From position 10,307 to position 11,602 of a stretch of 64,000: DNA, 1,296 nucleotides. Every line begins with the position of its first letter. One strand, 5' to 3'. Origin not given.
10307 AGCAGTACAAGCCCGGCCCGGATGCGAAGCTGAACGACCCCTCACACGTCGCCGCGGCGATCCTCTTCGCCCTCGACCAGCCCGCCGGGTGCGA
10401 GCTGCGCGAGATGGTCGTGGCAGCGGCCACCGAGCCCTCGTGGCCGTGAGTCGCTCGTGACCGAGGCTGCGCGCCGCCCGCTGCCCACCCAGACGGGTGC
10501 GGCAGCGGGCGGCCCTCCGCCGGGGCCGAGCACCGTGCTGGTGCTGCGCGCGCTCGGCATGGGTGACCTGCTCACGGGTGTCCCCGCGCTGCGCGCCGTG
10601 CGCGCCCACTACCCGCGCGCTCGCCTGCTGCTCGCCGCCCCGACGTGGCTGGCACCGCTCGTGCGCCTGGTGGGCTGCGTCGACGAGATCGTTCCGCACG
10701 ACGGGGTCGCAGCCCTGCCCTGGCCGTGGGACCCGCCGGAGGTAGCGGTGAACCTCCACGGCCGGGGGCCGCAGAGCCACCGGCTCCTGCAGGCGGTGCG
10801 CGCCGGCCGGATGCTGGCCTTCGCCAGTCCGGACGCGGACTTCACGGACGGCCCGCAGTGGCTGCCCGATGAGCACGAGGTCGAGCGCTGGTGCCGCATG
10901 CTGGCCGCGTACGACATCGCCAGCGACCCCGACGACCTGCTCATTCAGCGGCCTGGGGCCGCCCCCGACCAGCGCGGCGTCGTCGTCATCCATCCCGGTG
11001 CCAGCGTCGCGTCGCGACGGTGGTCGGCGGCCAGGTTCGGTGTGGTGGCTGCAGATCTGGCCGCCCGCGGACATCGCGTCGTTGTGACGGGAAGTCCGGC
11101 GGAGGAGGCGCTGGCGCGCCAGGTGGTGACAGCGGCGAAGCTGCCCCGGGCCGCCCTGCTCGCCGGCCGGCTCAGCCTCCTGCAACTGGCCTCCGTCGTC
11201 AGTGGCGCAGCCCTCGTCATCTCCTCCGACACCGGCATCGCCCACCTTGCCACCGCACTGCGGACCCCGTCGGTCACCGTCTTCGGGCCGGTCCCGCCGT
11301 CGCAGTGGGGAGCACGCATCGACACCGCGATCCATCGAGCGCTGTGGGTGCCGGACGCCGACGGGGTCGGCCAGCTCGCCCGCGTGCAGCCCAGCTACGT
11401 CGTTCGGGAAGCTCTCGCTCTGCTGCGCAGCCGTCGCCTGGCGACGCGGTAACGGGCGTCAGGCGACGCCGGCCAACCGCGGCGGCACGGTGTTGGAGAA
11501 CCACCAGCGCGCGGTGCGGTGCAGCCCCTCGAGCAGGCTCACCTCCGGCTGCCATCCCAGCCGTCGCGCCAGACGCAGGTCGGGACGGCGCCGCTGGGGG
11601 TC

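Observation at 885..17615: ADP-heptose based glycan-assembly locus in a Gram-positive high-GC genome (candidate undescribed heptoglycan / glycoconjugate system)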

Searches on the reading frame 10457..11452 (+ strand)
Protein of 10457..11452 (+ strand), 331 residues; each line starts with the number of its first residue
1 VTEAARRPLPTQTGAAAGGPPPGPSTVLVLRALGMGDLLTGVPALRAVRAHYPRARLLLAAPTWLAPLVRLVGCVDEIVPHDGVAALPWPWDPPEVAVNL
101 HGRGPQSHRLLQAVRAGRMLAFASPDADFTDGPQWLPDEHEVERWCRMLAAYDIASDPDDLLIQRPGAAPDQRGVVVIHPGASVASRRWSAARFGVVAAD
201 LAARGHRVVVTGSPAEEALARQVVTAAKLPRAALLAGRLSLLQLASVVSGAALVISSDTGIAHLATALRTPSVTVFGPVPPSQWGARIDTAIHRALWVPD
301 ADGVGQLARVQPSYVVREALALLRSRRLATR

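Call 6: search_protein_families(library=pfam, proteins=[window:10457-11452:+], max_evalue=0.001)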
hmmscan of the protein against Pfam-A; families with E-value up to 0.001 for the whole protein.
window:10457-11452:+ (331 aa): 1 family
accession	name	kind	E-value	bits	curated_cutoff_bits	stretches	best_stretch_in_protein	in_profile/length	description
PF01075.23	Glyco_transf_9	-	1.8e-28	99.9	22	1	160-286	86-219/247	Glycosyltransferase family 9 (heptosyltransferase)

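Call 8: find_encoding_contigs(protein=window:10457-11452:+, flank=10000, max_places=6)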
Protein window:10457-11452:+ (331 aa): 1 contig read that carries it; 1 place shown.
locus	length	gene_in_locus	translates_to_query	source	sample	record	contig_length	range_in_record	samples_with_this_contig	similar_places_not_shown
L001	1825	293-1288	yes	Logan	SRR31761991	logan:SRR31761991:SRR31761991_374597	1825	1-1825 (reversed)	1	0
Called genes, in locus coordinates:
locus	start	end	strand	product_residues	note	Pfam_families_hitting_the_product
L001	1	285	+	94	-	?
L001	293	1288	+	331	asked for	PF01075:Glyco_transf_9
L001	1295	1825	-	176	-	?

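Call 10: find_homologous_proteins(query=window:10457-11452:+, max_evalue=1e-10)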
Query window:10457-11452:+ (331 aa): 2804 proteins with E <= 1e-10 among 8000 candidates; the best 120 are listed.
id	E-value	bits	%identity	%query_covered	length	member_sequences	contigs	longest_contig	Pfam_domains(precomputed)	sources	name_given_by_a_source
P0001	7.2e-208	707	99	100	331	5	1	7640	PF01075.24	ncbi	ncbi:MAG: glycosyltransferase family 9 protein [Actinomycetes bacterium]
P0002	7.4e-161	553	84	93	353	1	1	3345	PF01075.24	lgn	-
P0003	5.9e-113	396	63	90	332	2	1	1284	PF01075.24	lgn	-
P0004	4.2e-93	330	61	82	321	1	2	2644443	PF01075.24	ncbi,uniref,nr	ncbi:glycosyltransferase family 9 protein [Micromonospora costi]|uniref:Glycosyltransferase family 9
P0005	3.1e-92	327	60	82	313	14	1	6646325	PF01075.24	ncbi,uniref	ncbi:glycosyltransferase family 9 protein [Micromonospora sp. IBSANI012]|uniref:glycosyltransferase 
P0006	5.8e-92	327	61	82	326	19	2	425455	PF01075.24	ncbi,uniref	ncbi:glycosyltransferase family 9 protein [Micromonospora tulbaghiae]|uniref:glycosyltransferase fam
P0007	6.2e-92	326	61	82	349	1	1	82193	PF01075.24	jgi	jgi:ADP-heptose:LPS heptosyltransferase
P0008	1.4e-91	325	60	82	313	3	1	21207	PF01075.24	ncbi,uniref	ncbi:glycosyltransferase family 9 protein [Micromonospora sp. URMC 105]|uniref:glycosyltransferase f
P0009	1.4e-91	325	61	82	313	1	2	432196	PF01075.24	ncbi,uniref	ncbi:glycosyltransferase family 9 protein [Micromonospora sp. NPDC000089]|uniref:glycosyltransferase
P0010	2.7e-91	324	56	87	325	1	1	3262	PF01075.24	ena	-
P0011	9.7e-91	323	56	85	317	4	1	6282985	PF01075.24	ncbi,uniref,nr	ncbi:glycosyltransferase family 9 protein [Verrucosispora sp. WMMA2044]|uniref:glycosyltransferase f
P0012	1.4e-90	322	57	84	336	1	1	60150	PF01075.24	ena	-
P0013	2.1e-90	321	58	85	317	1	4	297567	PF01075.24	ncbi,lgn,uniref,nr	ncbi:glycosyltransferase family 9 protein [Micromonospora sp. DT48]|uniref:glycosyltransferase famil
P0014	2.4e-90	321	59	82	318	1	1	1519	PF01075.24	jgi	jgi:ADP-heptose:LPS heptosyltransferase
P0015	4.0e-90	321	56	85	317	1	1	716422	PF01075.24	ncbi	-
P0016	8.2e-90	319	59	82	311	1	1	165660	PF01075.24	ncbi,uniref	ncbi:glycosyltransferase family 9 protein [Micromonospora sp. GCM10011542]|uniref:glycosyltransferas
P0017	1.1e-89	319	58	82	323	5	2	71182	PF01075.24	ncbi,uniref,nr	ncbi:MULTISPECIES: glycosyltransferase family 9 protein [Micromonospora]|uniref:Glycosyl transferase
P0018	2.1e-89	318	58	82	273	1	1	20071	PF01075.24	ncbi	ncbi:glycosyl transferase, partial [Micromonospora craterilacus]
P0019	4.9e-89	317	59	82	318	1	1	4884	PF01075.24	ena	-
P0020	5.0e-89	317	59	83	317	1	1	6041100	PF01075.24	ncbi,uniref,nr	ncbi:glycosyltransferase family 9 protein [Micromonospora sp. WMMA1363]|uniref:glycosyltransferase f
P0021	5.6e-89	317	58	82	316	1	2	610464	PF01075.24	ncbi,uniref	ncbi:glycosyltransferase family 9 protein [Micromonospora echinaurantiaca]|uniref:glycosyltransferas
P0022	6.2e-89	317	58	82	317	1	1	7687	PF01075.24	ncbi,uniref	ncbi:glycosyltransferase family 9 protein [Micromonospora sp. NPDC051296]|uniref:glycosyltransferase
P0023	6.5e-89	317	58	82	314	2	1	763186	PF01075.24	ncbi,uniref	ncbi:glycosyltransferase family 9 protein [Micromonospora coxensis]|uniref:glycosyltransferase famil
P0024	7.1e-89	316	57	83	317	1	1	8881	PF01075.24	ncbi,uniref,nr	ncbi:glycosyltransferase family 9 protein [Micromonospora sp. 15K316]|uniref:glycosyltransferase fam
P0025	9.7e-89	316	58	82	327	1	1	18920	PF01075.24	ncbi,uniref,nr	ncbi:glycosyl transferase [Micromonospora acroterricola]|uniref:Glycosyl transferase n=1 Tax=Micromo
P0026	1.1e-88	316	57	82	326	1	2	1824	PF01075.24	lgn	-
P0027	1.2e-88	316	59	82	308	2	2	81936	PF01075.24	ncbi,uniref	ncbi:glycosyltransferase family 9 protein [Micromonospora rifamycinica]|uniref:glycosyltransferase f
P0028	1.4e-88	315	58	82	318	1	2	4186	PF01075.24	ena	-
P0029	1.7e-88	315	58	84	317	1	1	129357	PF01075.24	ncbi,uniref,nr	ncbi:glycosyltransferase family 9 protein [Micromonospora thermarum]|uniref:Glycosyltransferase fami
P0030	1.7e-88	315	58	85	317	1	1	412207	PF01075.24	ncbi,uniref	ncbi:glycosyltransferase family 9 protein [Micromonospora sp. NPDC049275]|uniref:glycosyltransferase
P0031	2.4e-88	315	57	82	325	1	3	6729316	PF01075.24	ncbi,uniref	ncbi:glycosyltransferase family 9 protein [Micromonospora mangrovi]|uniref:Glycosyltransferase famil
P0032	2.6e-88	315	59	82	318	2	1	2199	PF01075.24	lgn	-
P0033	3.2e-88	314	59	84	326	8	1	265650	PF01075.24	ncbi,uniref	ncbi:glycosyltransferase family 9 protein [Micromonospora maritima]|uniref:glycosyltransferase famil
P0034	3.4e-88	314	57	82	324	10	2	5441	PF01075.24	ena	-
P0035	5.2e-88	314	59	82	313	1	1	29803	PF01075.24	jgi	jgi:ADP-heptose:LPS heptosyltransferase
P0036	5.3e-88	314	58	82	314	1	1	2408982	PF01075.24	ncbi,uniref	ncbi:glycosyltransferase family 9 protein [Micromonospora coxensis]|uniref:glycosyltransferase famil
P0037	6.1e-88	313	59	82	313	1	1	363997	PF01075.24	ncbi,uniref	ncbi:glycosyltransferase family 9 protein [Micromonospora sp. NPDC047548]|uniref:glycosyltransferase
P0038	6.7e-88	313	59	82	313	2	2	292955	PF01075.24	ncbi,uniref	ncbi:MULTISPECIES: glycosyltransferase family 9 protein [unclassified Micromonospora]|uniref:glycosy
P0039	6.9e-88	313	58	85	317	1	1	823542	PF01075.24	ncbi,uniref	ncbi:glycosyltransferase family 9 protein [Micromonospora sp. NPDC049301]|uniref:glycosyltransferase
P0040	7.5e-88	313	58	83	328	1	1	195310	PF01075.24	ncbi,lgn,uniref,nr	ncbi:glycosyltransferase family 9 protein [Micromonospora sp. RTGN7]|uniref:glycosyltransferase fami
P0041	7.7e-88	313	58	83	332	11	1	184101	PF01075.24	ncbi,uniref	ncbi:glycosyltransferase family 9 protein [Micromonospora rubida]|uniref:Glycosyltransferase family 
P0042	8.5e-88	313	52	91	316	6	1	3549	PF01075.24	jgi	jgi:ADP-heptose:LPS heptosyltransferase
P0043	8.9e-88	313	58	82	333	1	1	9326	PF01075.24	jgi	jgi:ADP-heptose:LPS heptosyltransferase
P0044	9.0e-88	313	58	82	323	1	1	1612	PF01075.24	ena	-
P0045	9.8e-88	313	57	87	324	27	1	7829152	PF01075.24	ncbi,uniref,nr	ncbi:glycosyltransferase family 9 protein [Micromonospora sp. WMMD712]|uniref:glycosyltransferase fa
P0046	1.0e-87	313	59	83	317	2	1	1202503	PF01075.24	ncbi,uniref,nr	ncbi:glycosyltransferase family 9 protein [Micromonospora lupini]|uniref:glycosyltransferase family 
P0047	1.1e-87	312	57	84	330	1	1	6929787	PF01075.24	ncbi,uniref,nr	ncbi:ADP-heptose:LPS heptosyltransferase [Micromonospora coriariae]|uniref:ADP-heptose:LPS heptosylt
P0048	1.1e-87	312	57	85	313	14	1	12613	PF01075.24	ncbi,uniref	ncbi:glycosyltransferase family 9 protein [Micromonospora purpureochromogenes]|uniref:glycosyltransf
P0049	1.2e-87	312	58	83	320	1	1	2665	PF01075.24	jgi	-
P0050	1.3e-87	312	58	84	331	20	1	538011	PF01075.24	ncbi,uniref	ncbi:glycosyltransferase family 9 protein [Micromonospora fulviviridis]|uniref:glycosyltransferase f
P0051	1.7e-87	312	58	82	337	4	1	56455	PF01075.24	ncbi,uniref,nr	ncbi:glycosyltransferase family 9 protein [Micromonospora sp. HK10]|uniref:glycosyltransferase famil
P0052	1.7e-87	312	59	83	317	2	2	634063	PF01075.24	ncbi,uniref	ncbi:glycosyltransferase family 9 protein [Micromonospora lupini]|uniref:glycosyltransferase family 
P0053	1.9e-87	312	58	82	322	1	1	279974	PF01075.24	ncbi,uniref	ncbi:glycosyltransferase family 9 protein [Micromonospora sp. NPDC048930]|uniref:glycosyltransferase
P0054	2.1e-87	312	59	82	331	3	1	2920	PF01075.24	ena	-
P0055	2.3e-87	311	60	82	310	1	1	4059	PF01075.24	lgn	-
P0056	2.5e-87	311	56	84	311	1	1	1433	PF01075.24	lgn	-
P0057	2.6e-87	311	55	89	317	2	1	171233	PF01075.24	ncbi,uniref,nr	ncbi:hypothetical protein GCM10011608_32640 [Micromonospora sonchi]|uniref:ADP-heptose:LPS heptosylt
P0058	2.8e-87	311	59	82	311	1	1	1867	PF01075.24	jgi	-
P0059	2.9e-87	311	58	83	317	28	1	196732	PF01075.24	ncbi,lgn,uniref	ncbi:glycosyltransferase family 9 protein [Micromonospora sp. NPDC005171]|uniref:glycosyltransferase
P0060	3.0e-87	311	57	84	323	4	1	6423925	PF01075.24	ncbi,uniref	ncbi:glycosyltransferase family 9 protein [Micromonospora sp. WMMD558]|uniref:glycosyltransferase fa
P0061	3.1e-87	311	59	83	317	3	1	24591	PF01075.24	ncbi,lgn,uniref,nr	ncbi:glycosyltransferase family 9 protein [Micromonospora sp. MH99]|uniref:glycosyltransferase famil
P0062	3.2e-87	311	57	82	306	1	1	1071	PF01075.24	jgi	jgi:ADP-heptose:LPS heptosyltransferase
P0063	4.2e-87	311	58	83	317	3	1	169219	PF01075.24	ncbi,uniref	ncbi:glycosyltransferase family 9 protein [Micromonospora sp. NPDC049274]|uniref:glycosyltransferase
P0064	5.3e-87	310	56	82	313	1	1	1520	PF01075.24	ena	-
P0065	5.9e-87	310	59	83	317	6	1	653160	PF01075.24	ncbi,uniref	ncbi:glycosyltransferase family 9 protein [Micromonospora sp. NPDC005252]|uniref:glycosyltransferase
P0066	6.6e-87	310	55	85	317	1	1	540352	PF01075.24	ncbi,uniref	ncbi:glycosyltransferase family 9 protein [Micromonospora sp. NPDC049374]|uniref:glycosyltransferase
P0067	7.4e-87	310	55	90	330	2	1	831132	PF01075.24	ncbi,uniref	ncbi:glycosyltransferase family 9 protein [Micromonospora chersina]|uniref:glycosyltransferase famil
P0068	7.7e-87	310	56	85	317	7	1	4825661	PF01075.24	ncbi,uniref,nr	ncbi:ADP-heptose:LPS heptosyltransferase [Micromonospora sp. M71_S20]|uniref:glycosyltransferase fam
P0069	9.0e-87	309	56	84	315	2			PF01075.24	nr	nr:glycosyltransferase family 9 protein [Micromonospora tarapacensis]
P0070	9.0e-87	309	58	83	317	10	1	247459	PF01075.24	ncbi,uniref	ncbi:glycosyltransferase family 9 protein [Micromonospora lupini]|uniref:glycosyltransferase family 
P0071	1.2e-86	309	54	85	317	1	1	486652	PF01075.24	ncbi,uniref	ncbi:glycosyltransferase family 9 protein [Micromonospora sp. NPDC000442]|uniref:glycosyltransferase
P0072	1.2e-86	309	58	85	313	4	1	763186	PF01075.24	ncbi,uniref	ncbi:glycosyltransferase family 9 protein [Micromonospora coxensis]|uniref:glycosyltransferase famil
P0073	1.3e-86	309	58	83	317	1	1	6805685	PF01075.24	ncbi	ncbi:glycosyltransferase family 9 protein [Micromonospora sp. RB23]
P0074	1.5e-86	309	57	84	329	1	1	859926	PF01075.24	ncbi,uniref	ncbi:glycosyltransferase family 9 protein [Micromonospora chersina]|uniref:glycosyltransferase famil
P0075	1.7e-86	309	58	82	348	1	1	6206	PF01075.24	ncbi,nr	ncbi:glycosyltransferase family 9 protein [Micromonospora sp. KC606]|nr:glycosyltransferase family 9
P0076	1.9e-86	308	57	84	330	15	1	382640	PF01075.24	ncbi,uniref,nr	ncbi:glycosyltransferase family 9 protein [Micromonospora sp. AP08]|uniref:glycosyltransferase famil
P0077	2.0e-86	308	57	82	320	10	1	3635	PF01075.24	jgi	-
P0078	2.4e-86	308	57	84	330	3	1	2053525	PF01075.24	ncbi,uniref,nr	ncbi:glycosyltransferase family 9 protein [Micromonospora sp. A3M-1-15]|uniref:glycosyltransferase f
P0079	2.4e-86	308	58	82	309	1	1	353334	PF01075.24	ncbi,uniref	ncbi:glycosyltransferase family 9 protein [Micromonospora sp. NPDC092111]|uniref:glycosyltransferase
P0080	2.7e-86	308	57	85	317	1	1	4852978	PF01075.24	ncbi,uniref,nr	ncbi:glycosyltransferase family 9 protein [Micromonospora cremea]|uniref:ADP-heptose:LPS heptosyltra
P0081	3.0e-86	308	58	83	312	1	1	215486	PF01075.24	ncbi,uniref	ncbi:glycosyltransferase family 9 protein [Micromonospora sp. CPCC 205711]|uniref:glycosyltransferas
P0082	3.5e-86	308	58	85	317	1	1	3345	PF01075.24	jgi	jgi:ADP-heptose:LPS heptosyltransferase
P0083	3.6e-86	308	57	84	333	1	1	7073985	PF01075.24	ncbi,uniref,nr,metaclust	ncbi:ADP-heptose:LPS heptosyltransferase [Micromonospora viridifaciens]|uniref:ADP-heptose:LPS hepto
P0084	3.7e-86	307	57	84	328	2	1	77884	PF01075.24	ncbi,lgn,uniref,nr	ncbi:glycosyltransferase family 9 protein [Micromonospora sp. BL4]|uniref:glycosyltransferase family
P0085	3.8e-86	307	58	85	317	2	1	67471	PF01075.24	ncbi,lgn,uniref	ncbi:glycosyltransferase family 9 protein [Micromonospora sp. NPDC005979]|uniref:glycosyltransferase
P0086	4.9e-86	307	58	84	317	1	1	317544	PF01075.24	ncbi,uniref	ncbi:glycosyltransferase family 9 protein [Micromonospora sp. H33]|uniref:glycosyltransferase family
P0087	5.1e-86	307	57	83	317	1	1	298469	PF01075.24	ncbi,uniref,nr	ncbi:glycosyltransferase family 9 protein [Micromonospora chokoriensis]|uniref:glycosyltransferase f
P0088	7.1e-86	307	59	82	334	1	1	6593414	PF01075.24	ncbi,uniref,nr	ncbi:glycosyltransferase family 9 protein [Micromonospora sp. WMMD998]|uniref:glycosyltransferase fa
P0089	7.1e-86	307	59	82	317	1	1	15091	PF01075.24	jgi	jgi:ADP-heptose:LPS heptosyltransferase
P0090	8.2e-86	306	58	82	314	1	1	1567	PF01075.24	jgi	jgi:ADP-heptose:LPS heptosyltransferase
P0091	8.4e-86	306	57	83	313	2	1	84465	PF01075.24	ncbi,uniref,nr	ncbi:glycosyltransferase family 9 protein [Micromonospora sp. KC723]|uniref:glycosyltransferase fami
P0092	8.8e-86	306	59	83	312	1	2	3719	PF01075.24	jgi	jgi:ADP-heptose:LPS heptosyltransferase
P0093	9.5e-86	306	58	82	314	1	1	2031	PF01075.24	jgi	jgi:ADP-heptose:LPS heptosyltransferase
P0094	9.8e-86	306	53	87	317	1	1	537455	PF01075.24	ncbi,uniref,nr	ncbi:glycosyltransferase family 9 protein [Micromonospora mirobrigensis]|uniref:ADP-heptose:LPS hept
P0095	1.1e-85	306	54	85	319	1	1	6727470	PF01075.24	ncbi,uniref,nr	ncbi:glycosyltransferase family 9 protein [Micromonospora sp. BRA006-A]|uniref:glycosyltransferase f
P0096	1.2e-85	306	56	85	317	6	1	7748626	PF01075.24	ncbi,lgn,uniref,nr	ncbi:glycosyltransferase family 9 protein [Micromonospora sp. NBC_00858]|uniref:glycosyltransferase 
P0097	1.3e-85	306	57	83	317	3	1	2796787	PF01075.24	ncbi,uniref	ncbi:glycosyltransferase family 9 protein [Micromonospora sp. 050-3]|uniref:glycosyltransferase fami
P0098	1.4e-85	306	57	83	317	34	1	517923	PF01075.24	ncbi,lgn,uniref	ncbi:glycosyltransferase family 9 protein [Micromonospora sp. NPDC005189]|uniref:glycosyltransferase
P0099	1.4e-85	306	58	82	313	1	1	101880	PF01075.24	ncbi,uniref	ncbi:glycosyltransferase family 9 protein [Micromonospora sp. NPDC050200]|uniref:glycosyltransferase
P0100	1.4e-85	306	58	82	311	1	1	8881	PF01075.24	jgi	jgi:ADP-heptose:LPS heptosyltransferase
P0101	1.6e-85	305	58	83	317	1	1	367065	PF01075.24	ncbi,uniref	ncbi:glycosyltransferase family 9 protein [Micromonospora sp. NPDC049107]|uniref:glycosyltransferase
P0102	1.7e-85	305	54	85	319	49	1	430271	PF01075.24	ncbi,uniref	ncbi:glycosyltransferase family 9 protein [Micromonospora tulbaghiae]|uniref:glycosyltransferase fam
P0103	1.7e-85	305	58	82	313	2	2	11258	PF01075.24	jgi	jgi:ADP-heptose:LPS heptosyltransferase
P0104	1.8e-85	305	57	83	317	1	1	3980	PF01075.24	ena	-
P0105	2.1e-85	305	58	83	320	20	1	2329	PF01075.24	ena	-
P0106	2.2e-85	305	56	82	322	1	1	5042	PF01075.24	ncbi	-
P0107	2.5e-85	305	56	85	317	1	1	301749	PF01075.24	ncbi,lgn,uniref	ncbi:glycosyltransferase family 9 protein [Micromonospora sp. NPDC049645]|uniref:glycosyltransferase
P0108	2.6e-85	305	57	82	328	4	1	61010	PF01075.24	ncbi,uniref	ncbi:glycosyltransferase family 9 protein [Plantactinospora sp. B5E13]|uniref:glycosyltransferase fa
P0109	3.0e-85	304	57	82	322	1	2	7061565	PF01075.24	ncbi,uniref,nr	ncbi:glycosyltransferase family 9 protein [Micromonospora soli]|uniref:glycosyltransferase family 9 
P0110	3.2e-85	304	54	85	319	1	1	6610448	PF01075.24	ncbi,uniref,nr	ncbi:glycosyltransferase family 9 protein [Micromonospora sp. WMMA1976]|uniref:glycosyltransferase f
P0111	3.2e-85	304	56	82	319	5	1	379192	PF01075.24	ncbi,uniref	ncbi:glycosyltransferase family 9 protein [Micromonospora chalcea]|uniref:glycosyltransferase family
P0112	3.2e-85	304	56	82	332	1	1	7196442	PF01075.24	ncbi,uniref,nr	ncbi:glycosyltransferase family 9 protein [Micromonospora cathayae]|uniref:Glycosyltransferase famil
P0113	3.4e-85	304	57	85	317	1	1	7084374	PF01075.24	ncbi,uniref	ncbi:glycosyltransferase family 9 protein [Micromonospora sp. WMMD736]|uniref:glycosyltransferase fa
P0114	3.4e-85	304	55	85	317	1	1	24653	PF01075.24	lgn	-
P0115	3.8e-85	304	59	82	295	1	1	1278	PF01075.24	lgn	-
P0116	4.0e-85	304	57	82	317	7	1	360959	PF01075.24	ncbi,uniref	ncbi:glycosyltransferase family 9 protein [Micromonospora sp. NPDC005206]|uniref:glycosyltransferase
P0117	5.7e-85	304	55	84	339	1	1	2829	PF01075.24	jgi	jgi:ADP-heptose:LPS heptosyltransferase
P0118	6.4e-85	303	56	85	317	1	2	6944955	PF01075.24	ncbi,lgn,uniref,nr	ncbi:glycosyltransferase family 9 protein [Micromonospora sp. NBC_01638]|uniref:glycosyltransferase 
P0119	7.1e-85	303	57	83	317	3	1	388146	PF01075.24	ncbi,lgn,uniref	ncbi:glycosyltransferase family 9 protein [Micromonospora sp. NPDC005291]|uniref:glycosyltransferase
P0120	7.2e-85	303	56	82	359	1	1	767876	PF01075.24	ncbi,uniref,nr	ncbi:glycosyltransferase family 9 protein [Micromonospora okii]|uniref:glycosyltransferase family 9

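Call 11: find_encoding_contigs(protein=P0005, flank=10000, max_places=2)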
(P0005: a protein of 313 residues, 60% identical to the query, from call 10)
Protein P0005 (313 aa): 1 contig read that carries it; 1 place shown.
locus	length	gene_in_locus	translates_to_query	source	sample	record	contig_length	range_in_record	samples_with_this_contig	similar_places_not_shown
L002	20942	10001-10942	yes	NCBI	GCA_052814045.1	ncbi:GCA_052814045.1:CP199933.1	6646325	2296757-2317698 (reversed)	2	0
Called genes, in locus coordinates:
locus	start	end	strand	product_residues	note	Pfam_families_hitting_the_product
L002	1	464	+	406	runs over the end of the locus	PF00042:Globin, PF00175:NAD_binding_1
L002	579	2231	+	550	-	PF02543:Carbam_trans_N, PF16861:Carbam_trans_C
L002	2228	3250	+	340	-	PF00535:Glycos_transf_2, PF13641:Glyco_tranf_2_3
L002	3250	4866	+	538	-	PF13344:Hydrolase_6 (weak), PF13419:HAD_2 (faint), PF00702:Hydrolase, PF13242:Hydrolase_like, PF01075:Glyco_transf_9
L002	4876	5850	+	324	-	PF13692:Glyco_trans_1_4 (faint), PF00534:Glycos_transf_1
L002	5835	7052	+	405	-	PF08323:Glyco_transf_5 (faint), PF13439:Glyco_transf_4, PF13579:Glyco_trans_4_4, PF20706:GT4-conflict, PF00534:Glycos_transf_1, PF13692:Glyco_trans_1_4, PF13524:Glyco_trans_1_2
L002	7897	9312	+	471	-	PF00294:PfkB, PF08543:Phos_pyr_kin (weak), PF01467:CTP_transf_like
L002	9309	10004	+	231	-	PF00106:adh_short, PF08659:KR (faint), PF13561:adh_short_C2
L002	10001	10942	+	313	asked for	PF01075:Glyco_transf_9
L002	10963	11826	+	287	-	PF00561:Abhydrolase_1, PF12146:Hydrolase_4, PF12697:Abhydrolase_6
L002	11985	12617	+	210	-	-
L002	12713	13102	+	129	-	-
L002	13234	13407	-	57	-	-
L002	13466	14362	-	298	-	PF01904:DUF72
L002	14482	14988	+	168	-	PF12867:DinB_2, PF04978:MST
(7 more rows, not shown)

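Call 12: find_encoding_contigs(protein=P0001, flank=10000, max_places=2)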
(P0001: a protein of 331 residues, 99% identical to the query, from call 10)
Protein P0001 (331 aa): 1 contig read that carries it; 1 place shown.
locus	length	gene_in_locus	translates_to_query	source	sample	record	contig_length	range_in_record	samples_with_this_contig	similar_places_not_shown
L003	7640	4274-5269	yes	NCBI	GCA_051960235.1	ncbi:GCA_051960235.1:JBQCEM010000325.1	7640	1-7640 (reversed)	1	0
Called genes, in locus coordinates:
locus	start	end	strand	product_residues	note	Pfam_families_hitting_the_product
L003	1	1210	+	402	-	PF08323:Glyco_transf_5 (faint), PF13439:Glyco_transf_4, PF13477:Glyco_trans_4_2 (weak), PF13579:Glyco_trans_4_4, PF20706:GT4-conflict, PF00534:Glycos_transf_1, PF13692:Glyco_trans_1_4, PF13524:Glyco_trans_1_2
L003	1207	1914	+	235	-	PF13580:SIS_2, PF01380:SIS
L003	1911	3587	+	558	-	PF00294:PfkB, PF08543:Phos_pyr_kin, PF01467:CTP_transf_like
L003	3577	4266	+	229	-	PF00106:adh_short, PF13561:adh_short_C2, PF08659:KR (weak)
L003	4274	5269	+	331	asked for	PF01075:Glyco_transf_9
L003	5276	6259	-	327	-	PF01073:3Beta_HSD (faint), PF01370:Epimerase, PF04321:RmlD_sub_bind (faint), PF07993:NAD_binding_4 (faint), PF16363:GDP_Man_Dehyd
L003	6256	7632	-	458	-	PF00171:Aldedh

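Call 22: search_protein_families(library=ncbifam, proteins=[window:10457-11452:+], max_evalue=0.00001)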
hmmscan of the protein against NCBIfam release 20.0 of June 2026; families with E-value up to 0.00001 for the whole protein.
window:10457-11452:+ (331 aa): 6 families
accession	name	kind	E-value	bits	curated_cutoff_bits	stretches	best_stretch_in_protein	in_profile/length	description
TIGR02193.1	heptsyl_trn_I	equivalog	7.6e-24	84.5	185.3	1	140-289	138-294/320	lipopolysaccharide heptosyltransferase I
TIGR02201.1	heptsyl_trn_III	equivalog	2.2e-19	69.7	170.2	1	175-300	183-308/344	putative lipopolysaccharide heptosyltransferase III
NF007742.0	PRK10422.1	equivalog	3.7e-17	62.2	467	1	173-292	183-304/352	lipopolysaccharide core heptosyltransferase RfaQ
TIGR02195.1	heptsyl_trn_II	equivalog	5.3e-17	61.9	134.6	1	172-282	173-288/339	lipopolysaccharide heptosyltransferase II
NF008162.0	PRK10916.1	equivalog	5.7e-15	55.3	569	1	171-281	178-292/348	ADP-heptose--LPS heptosyltransferase RfaF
NF008204.0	PRK10964.1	equivalog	9.4e-15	54.5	437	1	171-285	177-288/322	lipopolysaccharide heptosyltransferase RfaC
